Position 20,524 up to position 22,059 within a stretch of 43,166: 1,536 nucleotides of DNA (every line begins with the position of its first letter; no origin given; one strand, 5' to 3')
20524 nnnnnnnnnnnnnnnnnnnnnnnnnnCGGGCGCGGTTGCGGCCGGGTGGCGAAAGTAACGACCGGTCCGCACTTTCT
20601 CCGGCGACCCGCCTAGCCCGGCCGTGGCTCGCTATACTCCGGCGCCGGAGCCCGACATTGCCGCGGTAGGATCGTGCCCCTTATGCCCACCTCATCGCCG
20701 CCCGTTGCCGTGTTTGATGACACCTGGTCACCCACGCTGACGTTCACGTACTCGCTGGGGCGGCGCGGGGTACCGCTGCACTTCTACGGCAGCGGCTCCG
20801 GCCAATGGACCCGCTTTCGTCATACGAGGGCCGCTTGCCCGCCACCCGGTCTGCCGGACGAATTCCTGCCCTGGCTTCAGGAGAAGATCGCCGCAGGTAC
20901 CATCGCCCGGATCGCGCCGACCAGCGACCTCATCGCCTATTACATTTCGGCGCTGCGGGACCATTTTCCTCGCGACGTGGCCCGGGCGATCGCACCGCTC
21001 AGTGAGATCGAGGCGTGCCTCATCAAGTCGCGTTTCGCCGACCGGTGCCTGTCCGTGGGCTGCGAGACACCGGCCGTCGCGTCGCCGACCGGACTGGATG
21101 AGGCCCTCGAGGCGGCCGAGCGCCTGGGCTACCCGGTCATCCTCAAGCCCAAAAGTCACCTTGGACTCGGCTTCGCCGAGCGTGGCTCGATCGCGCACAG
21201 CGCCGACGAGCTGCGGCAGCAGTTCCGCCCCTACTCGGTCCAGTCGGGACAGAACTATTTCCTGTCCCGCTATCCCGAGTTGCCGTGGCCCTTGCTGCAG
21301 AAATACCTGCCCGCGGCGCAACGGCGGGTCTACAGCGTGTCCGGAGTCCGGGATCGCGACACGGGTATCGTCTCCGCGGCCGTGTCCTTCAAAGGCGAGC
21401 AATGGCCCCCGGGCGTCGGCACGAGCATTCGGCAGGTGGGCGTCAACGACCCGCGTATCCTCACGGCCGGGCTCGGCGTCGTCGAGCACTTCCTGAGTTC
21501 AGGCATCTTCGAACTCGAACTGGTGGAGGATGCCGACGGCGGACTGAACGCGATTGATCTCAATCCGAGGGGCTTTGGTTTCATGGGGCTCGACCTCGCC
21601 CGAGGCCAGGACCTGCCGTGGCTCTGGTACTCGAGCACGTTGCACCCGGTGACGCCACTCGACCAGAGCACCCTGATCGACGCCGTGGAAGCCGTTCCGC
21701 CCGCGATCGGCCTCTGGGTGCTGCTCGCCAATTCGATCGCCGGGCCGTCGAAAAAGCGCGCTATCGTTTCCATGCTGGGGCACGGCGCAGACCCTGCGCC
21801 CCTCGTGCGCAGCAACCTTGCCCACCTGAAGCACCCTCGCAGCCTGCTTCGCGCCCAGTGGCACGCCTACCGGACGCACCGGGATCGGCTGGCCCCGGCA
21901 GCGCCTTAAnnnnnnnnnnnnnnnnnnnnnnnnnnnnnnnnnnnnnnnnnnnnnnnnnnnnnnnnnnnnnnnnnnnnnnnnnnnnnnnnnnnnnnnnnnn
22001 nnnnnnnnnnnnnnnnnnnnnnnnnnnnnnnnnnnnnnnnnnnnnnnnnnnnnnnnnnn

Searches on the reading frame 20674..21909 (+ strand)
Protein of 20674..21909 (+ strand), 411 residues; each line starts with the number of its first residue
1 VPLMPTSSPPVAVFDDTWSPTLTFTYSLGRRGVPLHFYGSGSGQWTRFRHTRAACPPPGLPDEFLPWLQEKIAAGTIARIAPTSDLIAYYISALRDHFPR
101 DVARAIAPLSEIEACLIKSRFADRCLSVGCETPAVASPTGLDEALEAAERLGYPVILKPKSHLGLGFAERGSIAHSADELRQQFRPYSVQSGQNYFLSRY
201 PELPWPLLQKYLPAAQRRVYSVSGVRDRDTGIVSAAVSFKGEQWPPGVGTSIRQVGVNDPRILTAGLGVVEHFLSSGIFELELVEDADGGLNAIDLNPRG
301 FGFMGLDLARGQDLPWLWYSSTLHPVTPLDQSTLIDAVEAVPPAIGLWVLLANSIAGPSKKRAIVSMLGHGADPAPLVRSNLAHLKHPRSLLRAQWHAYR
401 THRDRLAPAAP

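Call 5: search_protein_families(library=ncbifam, proteins=[window:20674-21909:+], max_evalue=0.01)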
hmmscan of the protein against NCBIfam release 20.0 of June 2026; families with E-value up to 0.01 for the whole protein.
window:20674-21909:+ (411 aa): 3 families
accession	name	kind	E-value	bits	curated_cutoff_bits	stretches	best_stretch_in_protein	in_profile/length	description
NF003671.0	PRK05294.1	equivalog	0.0015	16.2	599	1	109-183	120-191/1058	carbamoyl-phosphate synthase large subunit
TIGR01369.1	CPSaseII_lrg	equivalog_domain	0.0038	14.9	1027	1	111-184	121-191/1052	carbamoyl-phosphate synthase (glutamine-hydrolyzing) large subunit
TIGR02144.1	LysX_arch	equivalog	0.0044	16.2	275.6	1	109-160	79-130/281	lysine biosynthesis protein LysX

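Call 6: search_protein_families(library=pfam, proteins=[window:20674-21909:+], max_evalue=0.01)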
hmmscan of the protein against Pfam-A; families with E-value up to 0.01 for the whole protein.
window:20674-21909:+ (411 aa): 1 family
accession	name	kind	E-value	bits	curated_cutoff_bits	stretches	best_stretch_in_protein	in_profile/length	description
PF02786.22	CPSase_L_D2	-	0.0019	18.2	19.8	1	138-186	24-69/211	Carbamoyl-phosphate synthase L chain, ATP binding domain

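Call 92: search_protein_families(library=pfam, proteins=[window:20674-21909:+], max_evalue=5)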
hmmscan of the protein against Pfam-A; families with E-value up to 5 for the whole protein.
window:20674-21909:+ (411 aa): 3 families
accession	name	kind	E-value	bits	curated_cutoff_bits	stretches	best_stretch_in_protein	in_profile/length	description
PF02786.22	CPSase_L_D2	-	0.0019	18.2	19.8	1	138-186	24-69/211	Carbamoyl-phosphate synthase L chain, ATP binding domain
PF15632.11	ATPgrasp_Ter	-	0.21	11.8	29.1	1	257-325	44-111/131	ATP-grasp in the biosynthetic pathway with Ter operon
PF13549.11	ATP-grasp_5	-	0.27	11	27.6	1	130-161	24-55/221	ATP-grasp domain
